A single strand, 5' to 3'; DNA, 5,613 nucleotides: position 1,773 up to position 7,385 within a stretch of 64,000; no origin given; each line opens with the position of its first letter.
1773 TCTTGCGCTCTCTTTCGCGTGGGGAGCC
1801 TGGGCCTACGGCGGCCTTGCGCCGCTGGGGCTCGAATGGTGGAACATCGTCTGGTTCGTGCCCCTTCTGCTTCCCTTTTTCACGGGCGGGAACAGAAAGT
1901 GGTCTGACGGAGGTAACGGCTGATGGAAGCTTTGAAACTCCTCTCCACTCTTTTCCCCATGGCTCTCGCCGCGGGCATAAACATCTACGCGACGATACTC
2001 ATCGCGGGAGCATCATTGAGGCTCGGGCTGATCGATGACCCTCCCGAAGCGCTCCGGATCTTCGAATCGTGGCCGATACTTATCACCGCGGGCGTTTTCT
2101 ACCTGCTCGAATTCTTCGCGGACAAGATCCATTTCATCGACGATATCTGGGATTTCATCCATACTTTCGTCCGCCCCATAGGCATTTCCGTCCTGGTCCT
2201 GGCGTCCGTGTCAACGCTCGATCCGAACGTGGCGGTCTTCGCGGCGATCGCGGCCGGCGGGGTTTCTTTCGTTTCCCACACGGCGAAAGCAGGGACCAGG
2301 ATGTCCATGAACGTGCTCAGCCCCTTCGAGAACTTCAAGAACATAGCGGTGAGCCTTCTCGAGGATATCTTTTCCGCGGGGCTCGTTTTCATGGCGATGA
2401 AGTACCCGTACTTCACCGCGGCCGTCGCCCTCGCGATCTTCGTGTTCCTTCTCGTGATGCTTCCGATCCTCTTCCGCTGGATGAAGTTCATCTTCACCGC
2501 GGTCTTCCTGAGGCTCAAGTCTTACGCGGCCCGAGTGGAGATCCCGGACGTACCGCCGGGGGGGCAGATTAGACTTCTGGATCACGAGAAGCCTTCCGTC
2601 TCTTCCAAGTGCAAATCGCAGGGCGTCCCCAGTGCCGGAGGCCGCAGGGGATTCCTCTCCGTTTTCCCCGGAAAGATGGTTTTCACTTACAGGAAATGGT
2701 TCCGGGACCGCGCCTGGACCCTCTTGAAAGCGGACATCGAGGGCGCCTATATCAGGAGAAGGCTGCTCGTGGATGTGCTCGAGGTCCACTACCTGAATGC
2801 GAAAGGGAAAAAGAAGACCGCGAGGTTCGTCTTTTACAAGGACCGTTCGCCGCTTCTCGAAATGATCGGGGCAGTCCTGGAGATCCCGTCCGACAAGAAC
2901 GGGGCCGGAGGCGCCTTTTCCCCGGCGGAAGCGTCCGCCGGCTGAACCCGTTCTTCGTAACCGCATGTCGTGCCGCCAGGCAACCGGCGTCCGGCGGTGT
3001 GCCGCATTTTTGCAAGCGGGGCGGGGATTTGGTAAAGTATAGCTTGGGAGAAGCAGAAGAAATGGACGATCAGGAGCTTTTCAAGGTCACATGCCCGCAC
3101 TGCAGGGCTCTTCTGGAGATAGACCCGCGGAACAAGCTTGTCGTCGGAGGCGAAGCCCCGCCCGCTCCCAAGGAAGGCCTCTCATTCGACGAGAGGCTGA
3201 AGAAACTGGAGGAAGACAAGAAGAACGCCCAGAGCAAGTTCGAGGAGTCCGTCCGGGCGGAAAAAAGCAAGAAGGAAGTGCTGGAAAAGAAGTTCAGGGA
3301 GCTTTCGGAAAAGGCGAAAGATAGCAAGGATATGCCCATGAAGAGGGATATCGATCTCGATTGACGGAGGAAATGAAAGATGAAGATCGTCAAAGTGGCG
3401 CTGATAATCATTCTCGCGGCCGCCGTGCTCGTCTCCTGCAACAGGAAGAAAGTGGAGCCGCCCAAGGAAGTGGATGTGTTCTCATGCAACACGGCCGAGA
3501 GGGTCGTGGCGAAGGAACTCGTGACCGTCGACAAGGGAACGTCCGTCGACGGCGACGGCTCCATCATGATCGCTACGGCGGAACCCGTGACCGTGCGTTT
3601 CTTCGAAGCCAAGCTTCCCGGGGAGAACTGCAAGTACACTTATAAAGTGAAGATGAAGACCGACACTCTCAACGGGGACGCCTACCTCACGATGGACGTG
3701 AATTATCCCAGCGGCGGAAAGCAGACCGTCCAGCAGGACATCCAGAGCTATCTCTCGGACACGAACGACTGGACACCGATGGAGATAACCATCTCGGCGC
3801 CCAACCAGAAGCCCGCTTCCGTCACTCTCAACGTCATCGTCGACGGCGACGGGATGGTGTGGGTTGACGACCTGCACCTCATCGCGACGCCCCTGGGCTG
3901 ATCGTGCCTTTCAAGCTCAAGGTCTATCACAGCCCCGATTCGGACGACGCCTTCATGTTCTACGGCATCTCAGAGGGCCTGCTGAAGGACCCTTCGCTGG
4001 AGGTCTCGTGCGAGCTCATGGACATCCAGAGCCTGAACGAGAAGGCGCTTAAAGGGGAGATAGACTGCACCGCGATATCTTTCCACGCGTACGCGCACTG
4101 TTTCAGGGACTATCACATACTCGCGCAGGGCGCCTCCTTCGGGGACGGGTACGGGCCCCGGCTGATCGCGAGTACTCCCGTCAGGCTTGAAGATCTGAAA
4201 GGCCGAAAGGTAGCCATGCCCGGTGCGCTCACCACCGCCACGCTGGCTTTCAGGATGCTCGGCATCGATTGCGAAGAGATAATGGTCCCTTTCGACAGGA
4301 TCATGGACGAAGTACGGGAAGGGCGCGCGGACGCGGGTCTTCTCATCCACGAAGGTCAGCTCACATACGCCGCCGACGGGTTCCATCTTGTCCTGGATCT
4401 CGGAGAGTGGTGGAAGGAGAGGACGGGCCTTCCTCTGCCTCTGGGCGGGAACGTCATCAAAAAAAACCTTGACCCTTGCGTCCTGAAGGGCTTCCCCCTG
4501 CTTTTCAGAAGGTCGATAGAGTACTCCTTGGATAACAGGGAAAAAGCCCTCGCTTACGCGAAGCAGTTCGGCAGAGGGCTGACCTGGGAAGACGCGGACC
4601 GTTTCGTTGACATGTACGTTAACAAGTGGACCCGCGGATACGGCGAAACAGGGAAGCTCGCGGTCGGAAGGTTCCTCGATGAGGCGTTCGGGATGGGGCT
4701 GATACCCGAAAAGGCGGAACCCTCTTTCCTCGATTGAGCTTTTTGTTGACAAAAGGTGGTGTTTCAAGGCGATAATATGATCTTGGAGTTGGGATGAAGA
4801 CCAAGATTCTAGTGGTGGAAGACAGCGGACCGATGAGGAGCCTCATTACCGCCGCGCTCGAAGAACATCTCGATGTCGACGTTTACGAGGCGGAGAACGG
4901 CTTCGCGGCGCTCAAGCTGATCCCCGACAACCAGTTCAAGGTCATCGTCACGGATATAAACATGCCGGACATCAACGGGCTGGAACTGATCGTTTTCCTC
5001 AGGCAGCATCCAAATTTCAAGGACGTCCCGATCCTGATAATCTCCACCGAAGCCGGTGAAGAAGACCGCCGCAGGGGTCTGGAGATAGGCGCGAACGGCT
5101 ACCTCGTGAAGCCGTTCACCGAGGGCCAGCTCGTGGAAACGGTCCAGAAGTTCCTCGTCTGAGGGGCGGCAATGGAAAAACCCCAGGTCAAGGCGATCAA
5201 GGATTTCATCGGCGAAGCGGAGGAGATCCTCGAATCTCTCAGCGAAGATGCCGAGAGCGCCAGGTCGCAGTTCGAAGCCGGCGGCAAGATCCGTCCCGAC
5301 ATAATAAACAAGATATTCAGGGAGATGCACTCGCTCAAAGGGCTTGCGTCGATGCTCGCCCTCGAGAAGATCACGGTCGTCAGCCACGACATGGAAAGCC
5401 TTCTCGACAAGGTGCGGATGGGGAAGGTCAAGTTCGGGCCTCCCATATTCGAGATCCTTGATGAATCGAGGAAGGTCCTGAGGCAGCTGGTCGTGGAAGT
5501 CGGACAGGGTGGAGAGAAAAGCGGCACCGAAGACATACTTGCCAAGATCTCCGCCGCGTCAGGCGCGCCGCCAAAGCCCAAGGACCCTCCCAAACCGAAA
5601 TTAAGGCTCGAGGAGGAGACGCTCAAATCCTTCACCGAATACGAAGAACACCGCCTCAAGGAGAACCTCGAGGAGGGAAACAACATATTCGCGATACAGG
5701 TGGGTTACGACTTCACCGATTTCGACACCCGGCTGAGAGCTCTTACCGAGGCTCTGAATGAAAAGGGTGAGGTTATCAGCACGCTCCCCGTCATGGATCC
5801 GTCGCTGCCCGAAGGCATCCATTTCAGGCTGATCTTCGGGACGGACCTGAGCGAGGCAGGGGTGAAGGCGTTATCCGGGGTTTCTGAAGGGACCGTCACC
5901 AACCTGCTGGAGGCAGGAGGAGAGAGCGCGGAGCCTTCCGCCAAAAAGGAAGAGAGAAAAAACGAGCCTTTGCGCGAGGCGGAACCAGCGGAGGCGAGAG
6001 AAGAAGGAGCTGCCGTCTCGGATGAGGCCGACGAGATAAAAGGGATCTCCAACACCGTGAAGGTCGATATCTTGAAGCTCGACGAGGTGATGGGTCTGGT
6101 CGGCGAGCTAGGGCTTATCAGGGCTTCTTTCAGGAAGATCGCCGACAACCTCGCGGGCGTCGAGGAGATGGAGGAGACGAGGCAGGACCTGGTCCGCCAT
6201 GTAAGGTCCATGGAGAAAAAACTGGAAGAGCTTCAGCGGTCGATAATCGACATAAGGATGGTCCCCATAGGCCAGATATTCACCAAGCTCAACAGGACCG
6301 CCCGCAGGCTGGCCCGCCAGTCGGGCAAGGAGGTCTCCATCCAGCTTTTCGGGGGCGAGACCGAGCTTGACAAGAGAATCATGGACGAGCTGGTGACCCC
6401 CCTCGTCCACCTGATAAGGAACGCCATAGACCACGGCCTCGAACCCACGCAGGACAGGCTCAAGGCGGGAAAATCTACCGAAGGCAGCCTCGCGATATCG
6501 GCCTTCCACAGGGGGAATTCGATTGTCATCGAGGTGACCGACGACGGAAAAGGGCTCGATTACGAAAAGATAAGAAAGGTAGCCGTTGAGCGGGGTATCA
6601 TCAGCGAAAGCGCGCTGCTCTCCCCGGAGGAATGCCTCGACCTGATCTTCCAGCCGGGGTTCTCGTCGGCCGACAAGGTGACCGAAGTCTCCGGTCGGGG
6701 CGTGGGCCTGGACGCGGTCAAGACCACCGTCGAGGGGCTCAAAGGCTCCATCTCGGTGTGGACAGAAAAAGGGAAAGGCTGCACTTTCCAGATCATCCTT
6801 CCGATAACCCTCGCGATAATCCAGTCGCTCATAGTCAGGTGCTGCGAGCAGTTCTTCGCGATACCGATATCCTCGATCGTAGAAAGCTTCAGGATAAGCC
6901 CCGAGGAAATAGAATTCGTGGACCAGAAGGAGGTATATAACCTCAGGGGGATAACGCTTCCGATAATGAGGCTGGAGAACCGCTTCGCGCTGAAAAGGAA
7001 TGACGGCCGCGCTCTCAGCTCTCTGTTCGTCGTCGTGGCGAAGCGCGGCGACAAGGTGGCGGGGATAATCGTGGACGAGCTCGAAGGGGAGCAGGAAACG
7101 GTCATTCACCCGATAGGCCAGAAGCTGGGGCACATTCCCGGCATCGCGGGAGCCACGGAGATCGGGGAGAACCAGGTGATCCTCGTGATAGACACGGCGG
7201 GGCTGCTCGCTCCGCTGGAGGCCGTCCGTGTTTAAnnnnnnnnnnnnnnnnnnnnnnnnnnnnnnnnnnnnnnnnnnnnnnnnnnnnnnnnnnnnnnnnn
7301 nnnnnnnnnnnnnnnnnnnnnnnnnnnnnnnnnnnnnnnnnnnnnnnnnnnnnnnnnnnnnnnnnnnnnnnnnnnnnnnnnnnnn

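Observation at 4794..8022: Minimal cheY-cheA module translationally coupled to an ExeA/GspA-like AAA ATPase; no MCP, CheW, CheB or CheR in 64 kb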

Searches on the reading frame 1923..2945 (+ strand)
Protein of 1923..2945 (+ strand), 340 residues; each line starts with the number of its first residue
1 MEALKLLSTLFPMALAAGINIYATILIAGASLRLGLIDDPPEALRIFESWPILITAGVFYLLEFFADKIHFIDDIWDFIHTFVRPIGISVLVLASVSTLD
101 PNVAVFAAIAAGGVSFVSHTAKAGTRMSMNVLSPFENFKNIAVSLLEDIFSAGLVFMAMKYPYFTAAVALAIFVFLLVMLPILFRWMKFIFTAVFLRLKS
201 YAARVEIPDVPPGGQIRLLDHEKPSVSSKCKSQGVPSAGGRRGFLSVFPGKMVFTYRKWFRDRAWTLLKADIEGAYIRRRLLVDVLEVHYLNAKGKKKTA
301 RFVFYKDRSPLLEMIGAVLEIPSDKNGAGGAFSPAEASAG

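Call 7: search_protein_families(library=pfam, proteins=[window:1923-2945:+], max_evalue=0.01)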
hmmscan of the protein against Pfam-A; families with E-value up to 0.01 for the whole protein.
window:1923-2945:+ (340 aa): 1 family
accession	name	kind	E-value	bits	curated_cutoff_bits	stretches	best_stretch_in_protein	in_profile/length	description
PF13548.11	DUF4126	-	1.1e-37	129.9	27.5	1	12-180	6-173/175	Domain of unknown function (DUF4126)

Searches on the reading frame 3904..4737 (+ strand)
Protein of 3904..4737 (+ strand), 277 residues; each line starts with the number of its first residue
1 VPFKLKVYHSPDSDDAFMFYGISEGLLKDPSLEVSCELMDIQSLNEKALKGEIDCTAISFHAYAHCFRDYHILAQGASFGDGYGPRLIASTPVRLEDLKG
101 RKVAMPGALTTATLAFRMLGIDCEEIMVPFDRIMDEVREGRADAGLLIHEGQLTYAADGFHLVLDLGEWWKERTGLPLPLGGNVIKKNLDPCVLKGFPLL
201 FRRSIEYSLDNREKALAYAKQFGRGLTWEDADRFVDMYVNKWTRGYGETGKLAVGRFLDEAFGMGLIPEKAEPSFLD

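Call 7: search_protein_families(library=pfam, proteins=[window:3904-4737:+], max_evalue=0.01)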
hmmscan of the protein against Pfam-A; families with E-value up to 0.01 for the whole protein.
window:3904-4737:+ (277 aa): 1 family
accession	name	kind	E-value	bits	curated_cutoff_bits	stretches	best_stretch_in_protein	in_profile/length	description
PF02621.19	VitK2_biosynth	-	4.5e-64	216.8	26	1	6-261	2-250/252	Menaquinone biosynthesis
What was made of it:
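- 3904..4737 (+): MqnA-like menaquinone (futalosine pathway) gene: conserved upstream neighbour in the reduced lineage, probably not functionally linked. VitK2_biosynth 4.5e-64 (call 7).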

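Call 9: search_protein_families(library=ncbifam, proteins=[window:3904-4737:+], max_evalue=0.001)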
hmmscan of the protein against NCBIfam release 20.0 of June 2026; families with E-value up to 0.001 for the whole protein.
window:3904-4737:+ (277 aa): 0 families

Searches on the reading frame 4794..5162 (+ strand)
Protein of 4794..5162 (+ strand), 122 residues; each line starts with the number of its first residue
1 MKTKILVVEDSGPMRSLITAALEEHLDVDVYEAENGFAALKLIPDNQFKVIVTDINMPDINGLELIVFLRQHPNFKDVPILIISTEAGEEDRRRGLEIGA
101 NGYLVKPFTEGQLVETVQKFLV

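Call 7: search_protein_families(library=pfam, proteins=[window:4794-5162:+], max_evalue=0.01)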
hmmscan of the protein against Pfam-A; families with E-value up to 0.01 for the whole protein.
window:4794-5162:+ (122 aa): 1 family
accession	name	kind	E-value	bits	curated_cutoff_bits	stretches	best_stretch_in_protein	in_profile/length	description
PF00072.30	Response_reg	-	1e-27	96.9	30.2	1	5-117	1-110/111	Response regulator receiver domain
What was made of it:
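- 4794..5162 (+): cheY: single-domain response regulator. Counterpart of the CheY encoded directly upstream of cheA in the full clusters (inferred GSU2223 position). Response_reg E 1e-27 (call 7).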

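Call 9: search_protein_families(library=ncbifam, proteins=[window:4794-5162:+], max_evalue=0.001)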
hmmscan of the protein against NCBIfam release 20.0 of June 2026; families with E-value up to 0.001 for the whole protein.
window:4794-5162:+ (122 aa): 95 families (the best 25 are shown)
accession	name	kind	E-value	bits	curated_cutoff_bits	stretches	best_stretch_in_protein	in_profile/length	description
TIGR02154.1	PhoB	equivalog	1.3e-22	80.2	296.2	1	1-119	1-118/226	phosphate regulon transcriptional regulator PhoB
NF007901.0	PRK10610.1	equivalog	1.8e-21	76.6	189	1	3-120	6-123/129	chemotaxis response regulator CheY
NF041866.1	EpsW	equivalog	1.1e-20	73.5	200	1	4-121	7-125/131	exopolysaccharide biosynthesis response regulator EpsW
NF007135.0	PRK09581.1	equivalog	1.2e-20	73.8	474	1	1-118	1-117/457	PleD family two-component system response regulator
NF001965.0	PRK00742.1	subfamily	6.3e-18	65.1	293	1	1-111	2-112/357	chemotaxis-specific protein-glutamate methyltransferase CheB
NF008296.0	PRK11083.1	equivalog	1.5e-17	63.8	273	1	2-120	3-117/228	two-component system response regulator CreB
NF007346.1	PRK09836.1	equivalog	2.4e-17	63.5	420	1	4-120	2-115/227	copper/silver response regulator transcription factor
NF007546.0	PRK10161.1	equivalog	3e-17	63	471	1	1-118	1-117/229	phosphate response regulator transcription factor PhoB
NF007005.1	PRK09468.1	equivalog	3.2e-17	62.7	331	1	2-119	3-117/237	osmolarity response regulator transcription factor OmpR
NF041367.1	CheY_Halo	equivalog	3.5e-17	62.8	200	1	5-119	1-112/114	chemotaxis protein CheY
NF007969.0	PRK10693.1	equivalog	4.2e-17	62.2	329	1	3-115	8-118/337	two-component system response regulator RssB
NF053854.1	RespRegPhoBBctds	equivalog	9.4e-17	61.1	270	1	5-118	1-112/225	two-component system response regulator PhoB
NF045991.1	RespRegCtrARhodob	equivalog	1e-16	61.4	350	1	4-118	2-113/224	response regulator transcription factor CtrA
TIGR01387.1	cztR_silR_copR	subfamily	1e-16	61.2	279.2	1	5-121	1-114/218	heavy metal response regulator transcription factor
TIGR02956.1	TMAO_torS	equivalog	1.2e-16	60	676.5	1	3-121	702-820/967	TMAO reductase system sensor histidine kinase/response regulator TorS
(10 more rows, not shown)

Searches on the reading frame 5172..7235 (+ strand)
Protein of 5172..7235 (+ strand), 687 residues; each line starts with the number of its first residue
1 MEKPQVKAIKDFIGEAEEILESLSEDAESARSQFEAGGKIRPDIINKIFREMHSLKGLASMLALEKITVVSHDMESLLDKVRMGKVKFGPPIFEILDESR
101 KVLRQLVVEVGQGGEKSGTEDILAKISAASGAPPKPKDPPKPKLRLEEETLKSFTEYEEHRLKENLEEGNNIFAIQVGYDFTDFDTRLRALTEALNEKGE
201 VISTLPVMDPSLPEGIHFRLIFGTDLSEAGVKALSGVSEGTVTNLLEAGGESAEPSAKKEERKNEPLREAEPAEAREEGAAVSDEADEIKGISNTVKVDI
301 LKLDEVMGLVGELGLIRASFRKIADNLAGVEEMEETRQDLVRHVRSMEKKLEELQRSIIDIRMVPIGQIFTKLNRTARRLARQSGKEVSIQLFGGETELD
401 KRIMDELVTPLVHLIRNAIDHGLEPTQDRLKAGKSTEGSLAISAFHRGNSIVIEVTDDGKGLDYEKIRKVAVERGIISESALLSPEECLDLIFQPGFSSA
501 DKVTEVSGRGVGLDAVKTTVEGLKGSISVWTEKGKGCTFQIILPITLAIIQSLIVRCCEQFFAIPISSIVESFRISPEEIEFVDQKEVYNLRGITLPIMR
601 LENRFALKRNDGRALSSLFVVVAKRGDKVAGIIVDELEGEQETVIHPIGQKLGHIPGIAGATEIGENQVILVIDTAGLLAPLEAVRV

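Call 7: search_protein_families(library=pfam, proteins=[window:5172-7235:+], max_evalue=0.01)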
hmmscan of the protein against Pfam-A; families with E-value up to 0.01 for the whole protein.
window:5172-7235:+ (687 aa): 4 families
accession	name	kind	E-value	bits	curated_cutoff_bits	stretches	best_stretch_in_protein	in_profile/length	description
PF01584.24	CheW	-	2.3e-25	89.3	23.5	1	552-680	2-135/138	CheW-like domain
PF02518.31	HATPase_c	-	6.7e-17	62.4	26.4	1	411-545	6-109/111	Histidine kinase-, DNA gyrase B-, and HSP90-like ATPase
PF01627.28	Hpt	-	1.7e-11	44.6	24.6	1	9-102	3-73/84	Hpt domain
PF02895.20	H-kinase_dim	-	1.2e-09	39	23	1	293-361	1-68/68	Signal transducing histidine kinase, homodimeric domain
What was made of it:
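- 5172..7235 (+): cheA: five-region CheA histidine kinase (P1 Hpt, linker, P3, P4, P5). Pfam Hpt, H-kinase_dim, HATPase_c and CheW domains (call 7).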

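Call 9: search_protein_families(library=ncbifam, proteins=[window:5172-7235:+], max_evalue=0.001)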
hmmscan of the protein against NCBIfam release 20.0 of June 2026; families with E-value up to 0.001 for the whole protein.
window:5172-7235:+ (687 aa): 25 families
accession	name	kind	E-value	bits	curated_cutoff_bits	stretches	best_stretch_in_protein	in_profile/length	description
NF041336.1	CheA_Halo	equivalog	6.4e-104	348.9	950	1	11-676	7-664/666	chemotaxis protein CheA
NF007835.0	PRK10547.1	equivalog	1.2e-93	314.9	793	2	262-678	247-656/670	chemotaxis protein CheA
NF008298.1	PRK11086.1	subfamily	2.3e-10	39.5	520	1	367-545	388-525/529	DcuS/MalK family sensor histidine kinase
NF047874.1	MASE3_PAS_HK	subfamily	1.7e-09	37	560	1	485-548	564-628/655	MASE3 domain-containing sensor histidine kinase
NF010411.0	PRK13837.1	equivalog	9e-09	33.9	647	1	486-546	621-676/828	two-component system VirA-like sensor kinase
NF007688.0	PRK10364.1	equivalog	4.1e-08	32.4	479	1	487-546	398-452/460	two-component system sensor histidine kinase ZraS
TIGR02966.1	phoR_proteo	equivalog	5.2e-07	29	334.2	0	338-470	165-281/333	phosphate regulon sensor histidine kinase PhoR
TIGR02916.1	PEP_his_kin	equivalog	1.1e-06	27.5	300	0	309-469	489-630/679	XrtA/PEP-CTERM system histidine kinase PrsK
NF008468.0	PRK11360.1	equivalog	1.8e-06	26.6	646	1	485-546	553-609/616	two-component system sensor histidine kinase AtoS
NF046044.1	PnpS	equivalog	1.9e-06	27.1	400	1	505-544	351-390/390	two-component system histidine kinase PnpS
NF041947.1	LuxQ_Vibrio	equivalog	2.3e-06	25.8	1200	1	486-549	636-700/843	quorum-sensing autoinducer 2 sensor kinase/phosphatase LuxQ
NF046026.1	HisKinCckACaul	equivalog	2.7e-06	25.8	1000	1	485-547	475-534/678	cell cycle histidine kinase CckA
NF047496.1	HK_LIC11548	equivalog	1.1e-05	24.5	750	1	464-545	514-589/589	LIC_11548 family sensor histidine kinase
NF041832.1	near_NosP_CTERM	subfamily_domain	1.4e-05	24.3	400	0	489-546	168-226/370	NahK/ErcS family hybrid sensor histidine kinase/response regulator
NF053867.1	SprKinKinDBac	equivalog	1.9e-05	23.3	775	1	484-546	441-498/500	sporulation kinase KinD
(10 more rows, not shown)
